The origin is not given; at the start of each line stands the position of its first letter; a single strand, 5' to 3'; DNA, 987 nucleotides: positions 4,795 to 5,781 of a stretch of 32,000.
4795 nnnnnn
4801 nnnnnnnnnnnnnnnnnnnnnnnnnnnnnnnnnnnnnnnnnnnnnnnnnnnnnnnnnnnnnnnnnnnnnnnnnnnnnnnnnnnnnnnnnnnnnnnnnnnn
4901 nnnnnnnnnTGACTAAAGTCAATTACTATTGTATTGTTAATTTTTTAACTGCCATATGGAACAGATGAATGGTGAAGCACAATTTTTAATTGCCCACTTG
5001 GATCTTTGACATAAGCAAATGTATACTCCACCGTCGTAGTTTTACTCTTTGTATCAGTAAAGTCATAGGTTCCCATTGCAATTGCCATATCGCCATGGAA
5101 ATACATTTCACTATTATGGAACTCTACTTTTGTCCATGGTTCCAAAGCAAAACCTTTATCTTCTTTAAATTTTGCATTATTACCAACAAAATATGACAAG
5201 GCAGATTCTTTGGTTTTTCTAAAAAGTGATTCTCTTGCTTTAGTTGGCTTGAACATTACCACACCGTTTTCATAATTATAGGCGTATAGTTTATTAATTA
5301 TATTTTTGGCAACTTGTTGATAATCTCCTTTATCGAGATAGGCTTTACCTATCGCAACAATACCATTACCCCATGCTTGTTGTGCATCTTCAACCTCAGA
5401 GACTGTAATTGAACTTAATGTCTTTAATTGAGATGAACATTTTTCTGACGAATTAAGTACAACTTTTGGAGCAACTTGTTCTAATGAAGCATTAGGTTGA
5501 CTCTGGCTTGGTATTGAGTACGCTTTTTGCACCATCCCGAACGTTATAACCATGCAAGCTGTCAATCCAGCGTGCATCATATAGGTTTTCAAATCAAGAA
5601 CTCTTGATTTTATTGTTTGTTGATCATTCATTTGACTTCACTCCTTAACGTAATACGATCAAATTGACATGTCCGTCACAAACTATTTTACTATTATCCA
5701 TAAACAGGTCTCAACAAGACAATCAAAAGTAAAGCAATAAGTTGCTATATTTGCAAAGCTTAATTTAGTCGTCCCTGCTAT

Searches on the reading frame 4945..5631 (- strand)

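Call 5: search_protein_families(library=pfam, proteins=[window:4945-5631:-], max_evalue=0.01)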
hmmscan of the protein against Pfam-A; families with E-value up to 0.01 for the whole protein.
window:4945-5631:- (228 aa): 0 families

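Call 69: search_protein_families(library=pfam, proteins=[window:4945-5631:-], max_evalue=1)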
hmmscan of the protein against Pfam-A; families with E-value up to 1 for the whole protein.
window:4945-5631:- (228 aa): 2 families
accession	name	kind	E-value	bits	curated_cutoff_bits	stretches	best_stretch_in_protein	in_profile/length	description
PF06911.18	Senescence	-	0.01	16.2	24.6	1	28-105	20-100/184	Senescence domain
PF14534.12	DUF4440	-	0.018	15.9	25.2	1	165-210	53-101/107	Domain of unknown function (DUF4440)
